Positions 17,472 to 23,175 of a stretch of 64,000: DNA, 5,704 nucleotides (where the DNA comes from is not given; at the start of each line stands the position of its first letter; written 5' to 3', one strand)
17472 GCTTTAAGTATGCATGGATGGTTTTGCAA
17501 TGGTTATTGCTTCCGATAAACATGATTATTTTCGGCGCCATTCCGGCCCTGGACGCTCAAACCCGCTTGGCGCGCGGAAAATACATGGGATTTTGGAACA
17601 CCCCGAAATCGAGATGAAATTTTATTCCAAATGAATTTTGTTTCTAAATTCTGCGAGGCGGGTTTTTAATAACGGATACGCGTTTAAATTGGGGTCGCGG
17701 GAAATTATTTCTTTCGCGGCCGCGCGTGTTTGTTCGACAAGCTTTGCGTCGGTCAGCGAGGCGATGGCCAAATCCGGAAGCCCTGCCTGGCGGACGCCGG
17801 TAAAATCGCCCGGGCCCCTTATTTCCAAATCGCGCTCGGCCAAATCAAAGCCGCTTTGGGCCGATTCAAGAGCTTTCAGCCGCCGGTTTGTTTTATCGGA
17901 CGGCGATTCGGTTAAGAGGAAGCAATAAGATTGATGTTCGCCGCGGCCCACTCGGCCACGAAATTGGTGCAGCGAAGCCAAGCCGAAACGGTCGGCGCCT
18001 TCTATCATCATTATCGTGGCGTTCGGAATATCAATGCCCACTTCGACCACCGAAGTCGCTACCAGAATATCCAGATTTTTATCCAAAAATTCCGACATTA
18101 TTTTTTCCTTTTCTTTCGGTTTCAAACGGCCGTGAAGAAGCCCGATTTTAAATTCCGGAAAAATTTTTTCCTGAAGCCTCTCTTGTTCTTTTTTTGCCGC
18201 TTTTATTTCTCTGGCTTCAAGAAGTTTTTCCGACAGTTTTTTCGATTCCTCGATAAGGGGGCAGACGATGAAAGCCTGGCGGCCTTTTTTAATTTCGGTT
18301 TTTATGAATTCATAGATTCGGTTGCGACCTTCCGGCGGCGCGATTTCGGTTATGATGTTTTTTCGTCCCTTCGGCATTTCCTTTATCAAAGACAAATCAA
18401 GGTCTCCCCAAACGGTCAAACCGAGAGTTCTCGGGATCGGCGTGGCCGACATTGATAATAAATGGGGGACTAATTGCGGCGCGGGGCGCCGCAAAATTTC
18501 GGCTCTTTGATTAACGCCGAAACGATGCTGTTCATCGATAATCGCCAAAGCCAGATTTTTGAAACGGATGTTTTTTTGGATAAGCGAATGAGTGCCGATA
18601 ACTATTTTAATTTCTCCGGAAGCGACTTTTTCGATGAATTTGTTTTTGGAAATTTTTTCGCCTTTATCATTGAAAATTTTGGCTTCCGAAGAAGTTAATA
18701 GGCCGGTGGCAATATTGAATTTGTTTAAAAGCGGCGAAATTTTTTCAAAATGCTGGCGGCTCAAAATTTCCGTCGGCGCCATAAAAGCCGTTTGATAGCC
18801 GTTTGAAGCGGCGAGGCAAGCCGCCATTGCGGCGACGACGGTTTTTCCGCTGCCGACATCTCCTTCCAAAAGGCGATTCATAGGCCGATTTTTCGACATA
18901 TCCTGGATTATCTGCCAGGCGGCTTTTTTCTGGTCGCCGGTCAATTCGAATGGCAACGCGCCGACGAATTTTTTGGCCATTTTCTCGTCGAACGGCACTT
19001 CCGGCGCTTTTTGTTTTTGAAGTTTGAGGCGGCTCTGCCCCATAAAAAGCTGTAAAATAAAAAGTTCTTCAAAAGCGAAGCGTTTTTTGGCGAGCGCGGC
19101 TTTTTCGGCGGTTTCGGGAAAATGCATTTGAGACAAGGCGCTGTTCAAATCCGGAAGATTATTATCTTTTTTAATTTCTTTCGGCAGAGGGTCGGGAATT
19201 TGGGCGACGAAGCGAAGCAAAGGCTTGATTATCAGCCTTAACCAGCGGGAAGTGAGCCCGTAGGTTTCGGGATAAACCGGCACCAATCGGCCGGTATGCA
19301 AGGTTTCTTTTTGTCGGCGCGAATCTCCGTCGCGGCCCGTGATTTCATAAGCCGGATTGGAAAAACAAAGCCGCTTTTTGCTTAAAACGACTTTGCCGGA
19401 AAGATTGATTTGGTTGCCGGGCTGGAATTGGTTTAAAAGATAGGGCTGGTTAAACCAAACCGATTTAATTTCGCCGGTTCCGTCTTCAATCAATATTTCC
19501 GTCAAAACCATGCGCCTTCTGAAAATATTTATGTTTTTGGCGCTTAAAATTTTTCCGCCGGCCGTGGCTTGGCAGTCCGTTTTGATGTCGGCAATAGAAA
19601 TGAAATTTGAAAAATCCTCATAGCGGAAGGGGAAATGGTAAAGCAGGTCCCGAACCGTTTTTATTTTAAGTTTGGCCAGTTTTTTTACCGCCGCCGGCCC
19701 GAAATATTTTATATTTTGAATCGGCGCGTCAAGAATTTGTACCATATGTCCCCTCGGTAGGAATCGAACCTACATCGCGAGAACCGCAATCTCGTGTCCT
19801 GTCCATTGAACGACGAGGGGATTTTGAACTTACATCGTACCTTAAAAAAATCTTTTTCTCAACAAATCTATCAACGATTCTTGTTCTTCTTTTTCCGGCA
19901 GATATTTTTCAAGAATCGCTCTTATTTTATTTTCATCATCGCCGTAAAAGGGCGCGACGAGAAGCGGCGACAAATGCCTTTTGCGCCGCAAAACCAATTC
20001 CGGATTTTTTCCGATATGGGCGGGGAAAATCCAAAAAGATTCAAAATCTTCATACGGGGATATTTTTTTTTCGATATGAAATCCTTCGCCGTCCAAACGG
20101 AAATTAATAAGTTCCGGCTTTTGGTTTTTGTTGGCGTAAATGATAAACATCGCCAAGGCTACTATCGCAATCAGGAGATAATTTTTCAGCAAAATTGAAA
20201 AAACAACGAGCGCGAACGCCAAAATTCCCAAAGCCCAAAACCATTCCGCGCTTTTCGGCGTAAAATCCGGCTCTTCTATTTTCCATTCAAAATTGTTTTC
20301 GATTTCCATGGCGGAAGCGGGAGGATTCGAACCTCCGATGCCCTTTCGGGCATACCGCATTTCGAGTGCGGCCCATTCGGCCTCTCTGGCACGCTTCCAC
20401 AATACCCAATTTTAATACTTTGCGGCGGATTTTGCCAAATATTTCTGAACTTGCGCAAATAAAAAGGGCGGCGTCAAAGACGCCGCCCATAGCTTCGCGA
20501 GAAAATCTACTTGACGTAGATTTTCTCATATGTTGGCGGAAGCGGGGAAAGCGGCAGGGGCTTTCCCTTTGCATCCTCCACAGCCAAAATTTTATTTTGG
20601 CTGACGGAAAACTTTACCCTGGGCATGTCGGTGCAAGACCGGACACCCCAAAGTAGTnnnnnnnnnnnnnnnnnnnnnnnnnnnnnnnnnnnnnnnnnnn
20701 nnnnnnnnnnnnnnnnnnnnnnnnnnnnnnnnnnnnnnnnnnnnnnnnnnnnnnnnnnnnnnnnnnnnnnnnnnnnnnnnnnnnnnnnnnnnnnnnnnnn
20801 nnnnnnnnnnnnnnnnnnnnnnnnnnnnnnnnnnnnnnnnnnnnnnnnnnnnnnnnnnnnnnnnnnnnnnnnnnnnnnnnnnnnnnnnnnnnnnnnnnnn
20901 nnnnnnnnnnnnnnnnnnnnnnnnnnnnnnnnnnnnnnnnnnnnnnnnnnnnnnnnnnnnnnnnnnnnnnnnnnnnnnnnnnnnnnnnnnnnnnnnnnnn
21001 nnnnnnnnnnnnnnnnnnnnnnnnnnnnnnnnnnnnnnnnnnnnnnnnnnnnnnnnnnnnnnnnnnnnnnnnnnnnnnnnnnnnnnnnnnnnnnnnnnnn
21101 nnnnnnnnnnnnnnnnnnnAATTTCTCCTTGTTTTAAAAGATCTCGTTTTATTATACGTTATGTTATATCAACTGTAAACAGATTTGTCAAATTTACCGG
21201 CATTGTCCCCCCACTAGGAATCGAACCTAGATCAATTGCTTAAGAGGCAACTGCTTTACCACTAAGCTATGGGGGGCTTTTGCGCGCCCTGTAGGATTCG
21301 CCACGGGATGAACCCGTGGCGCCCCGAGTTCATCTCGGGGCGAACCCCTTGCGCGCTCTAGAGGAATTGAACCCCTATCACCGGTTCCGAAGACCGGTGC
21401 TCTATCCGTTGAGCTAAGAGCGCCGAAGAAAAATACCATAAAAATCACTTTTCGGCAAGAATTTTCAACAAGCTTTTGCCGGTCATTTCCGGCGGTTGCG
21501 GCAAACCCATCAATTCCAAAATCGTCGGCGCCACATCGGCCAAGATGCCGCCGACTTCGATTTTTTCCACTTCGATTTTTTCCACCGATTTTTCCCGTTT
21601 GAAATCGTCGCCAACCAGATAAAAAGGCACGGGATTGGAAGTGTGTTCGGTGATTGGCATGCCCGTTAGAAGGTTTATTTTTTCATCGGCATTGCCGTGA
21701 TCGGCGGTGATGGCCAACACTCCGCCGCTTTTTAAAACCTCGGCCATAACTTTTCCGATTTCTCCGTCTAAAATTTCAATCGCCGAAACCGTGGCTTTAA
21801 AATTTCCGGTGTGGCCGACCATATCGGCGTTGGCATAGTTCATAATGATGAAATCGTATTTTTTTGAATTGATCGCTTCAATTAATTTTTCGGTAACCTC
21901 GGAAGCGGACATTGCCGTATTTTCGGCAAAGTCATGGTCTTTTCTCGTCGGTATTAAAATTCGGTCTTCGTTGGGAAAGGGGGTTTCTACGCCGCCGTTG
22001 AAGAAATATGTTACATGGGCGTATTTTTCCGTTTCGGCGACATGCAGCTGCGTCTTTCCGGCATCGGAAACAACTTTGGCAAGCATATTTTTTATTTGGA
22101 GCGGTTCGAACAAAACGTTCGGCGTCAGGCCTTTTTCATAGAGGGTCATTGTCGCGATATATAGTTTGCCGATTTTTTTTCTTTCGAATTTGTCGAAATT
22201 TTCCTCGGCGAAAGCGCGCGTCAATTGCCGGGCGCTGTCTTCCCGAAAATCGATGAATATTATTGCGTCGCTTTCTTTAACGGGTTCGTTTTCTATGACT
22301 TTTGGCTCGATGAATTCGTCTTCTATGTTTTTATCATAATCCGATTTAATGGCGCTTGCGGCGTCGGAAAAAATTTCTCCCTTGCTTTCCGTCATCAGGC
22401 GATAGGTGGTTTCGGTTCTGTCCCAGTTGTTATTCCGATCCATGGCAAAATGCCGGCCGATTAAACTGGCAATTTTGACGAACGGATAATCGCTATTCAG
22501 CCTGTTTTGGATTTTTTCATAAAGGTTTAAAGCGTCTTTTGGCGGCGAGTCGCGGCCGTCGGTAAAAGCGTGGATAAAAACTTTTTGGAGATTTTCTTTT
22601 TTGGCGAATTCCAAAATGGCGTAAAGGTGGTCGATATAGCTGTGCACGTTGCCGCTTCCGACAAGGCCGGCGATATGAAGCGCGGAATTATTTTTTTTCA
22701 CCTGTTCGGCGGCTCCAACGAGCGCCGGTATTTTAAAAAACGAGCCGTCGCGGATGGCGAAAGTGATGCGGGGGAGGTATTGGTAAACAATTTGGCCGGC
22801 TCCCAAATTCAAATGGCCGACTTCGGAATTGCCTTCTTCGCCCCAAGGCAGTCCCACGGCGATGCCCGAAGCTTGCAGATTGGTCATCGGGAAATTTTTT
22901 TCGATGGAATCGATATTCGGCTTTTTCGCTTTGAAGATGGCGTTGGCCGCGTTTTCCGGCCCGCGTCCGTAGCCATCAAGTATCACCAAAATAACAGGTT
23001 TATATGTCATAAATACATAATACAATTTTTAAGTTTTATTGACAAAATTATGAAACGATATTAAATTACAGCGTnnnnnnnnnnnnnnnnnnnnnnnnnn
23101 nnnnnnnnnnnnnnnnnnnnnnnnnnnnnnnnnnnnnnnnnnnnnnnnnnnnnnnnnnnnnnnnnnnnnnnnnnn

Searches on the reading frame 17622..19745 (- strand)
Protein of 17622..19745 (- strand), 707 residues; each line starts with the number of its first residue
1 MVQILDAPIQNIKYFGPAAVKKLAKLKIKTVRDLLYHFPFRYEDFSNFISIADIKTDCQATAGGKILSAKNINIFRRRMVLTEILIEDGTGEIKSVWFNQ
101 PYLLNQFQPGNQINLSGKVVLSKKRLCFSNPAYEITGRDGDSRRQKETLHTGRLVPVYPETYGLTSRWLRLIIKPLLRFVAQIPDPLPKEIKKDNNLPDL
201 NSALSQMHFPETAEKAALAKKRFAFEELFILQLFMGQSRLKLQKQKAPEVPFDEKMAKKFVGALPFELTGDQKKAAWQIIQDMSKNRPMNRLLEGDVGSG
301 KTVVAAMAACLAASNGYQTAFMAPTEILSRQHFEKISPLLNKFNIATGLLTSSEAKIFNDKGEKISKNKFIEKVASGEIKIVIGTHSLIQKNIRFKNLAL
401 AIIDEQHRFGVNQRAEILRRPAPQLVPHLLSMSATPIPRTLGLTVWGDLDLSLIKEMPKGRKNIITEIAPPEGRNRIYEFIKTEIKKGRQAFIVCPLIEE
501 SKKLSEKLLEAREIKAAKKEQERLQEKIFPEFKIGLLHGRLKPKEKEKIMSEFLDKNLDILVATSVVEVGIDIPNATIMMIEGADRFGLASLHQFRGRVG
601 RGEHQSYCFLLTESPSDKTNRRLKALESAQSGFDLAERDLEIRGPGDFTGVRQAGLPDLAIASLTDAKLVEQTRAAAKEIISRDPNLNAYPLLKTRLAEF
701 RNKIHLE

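Call 77: search_protein_families(library=pfam, proteins=[window:17622-19745:-], max_evalue=0.00001)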
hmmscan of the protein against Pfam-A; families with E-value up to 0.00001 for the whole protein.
window:17622-19745:- (707 aa): 6 families
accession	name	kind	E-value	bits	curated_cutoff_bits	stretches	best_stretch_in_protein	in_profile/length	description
PF00270.35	DEAD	-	1.2e-21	77.6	26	1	278-440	6-163/167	DEAD/DEAH box helicase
PF17191.10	RecG_wedge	-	2.2e-21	76.6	23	1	8-175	1-157/162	RecG wedge domain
PF00271.37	Helicase_C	-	2.8e-19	69.8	23.5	1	479-601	8-108/110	Helicase conserved C-terminal domain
PF04851.21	ResIII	-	4.8e-12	46.5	22.5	1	267-436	3-162/164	Type III restriction enzyme, res subunit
PF19833.4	RecG_dom3_C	-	1.7e-11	44.5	26.8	1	631-703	3-79/87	ATP-dependent DNA helicase RecG, domain 3, C-terminal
PF22590.2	Cas3-like_C_2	-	1.6e-06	28.7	27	1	512-602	10-104/106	CRISPR-associated nuclease/helicase Cas3, C-terminal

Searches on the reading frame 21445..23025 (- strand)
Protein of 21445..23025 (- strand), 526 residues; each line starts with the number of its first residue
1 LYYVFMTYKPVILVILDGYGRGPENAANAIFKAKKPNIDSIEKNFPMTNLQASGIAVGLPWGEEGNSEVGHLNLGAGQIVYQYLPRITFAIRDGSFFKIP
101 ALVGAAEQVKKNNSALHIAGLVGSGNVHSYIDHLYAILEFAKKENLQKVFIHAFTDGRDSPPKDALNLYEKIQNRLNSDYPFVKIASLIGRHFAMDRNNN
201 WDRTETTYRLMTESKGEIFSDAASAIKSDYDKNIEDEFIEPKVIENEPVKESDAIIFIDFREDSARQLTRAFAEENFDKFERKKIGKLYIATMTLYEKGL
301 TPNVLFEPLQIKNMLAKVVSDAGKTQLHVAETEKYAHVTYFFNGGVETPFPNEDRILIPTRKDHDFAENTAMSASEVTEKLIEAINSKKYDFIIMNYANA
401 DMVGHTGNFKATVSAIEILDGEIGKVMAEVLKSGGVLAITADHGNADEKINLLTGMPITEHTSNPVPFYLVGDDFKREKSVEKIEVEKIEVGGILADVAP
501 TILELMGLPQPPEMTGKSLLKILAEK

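Call 77: search_protein_families(library=pfam, proteins=[window:21445-23025:-], max_evalue=0.00001)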
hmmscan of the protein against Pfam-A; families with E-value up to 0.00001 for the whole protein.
window:21445-23025:- (526 aa): 2 families
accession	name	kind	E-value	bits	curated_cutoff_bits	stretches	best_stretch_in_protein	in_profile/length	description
PF01676.23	Metalloenzyme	-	9.3e-78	261.6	24.3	1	9-509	1-251/252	Metalloenzyme superfamily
PF06415.18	iPGM_N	-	5.3e-69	232.5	27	1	87-298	1-217/217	BPG-independent PGAM N-terminus (iPGM_N)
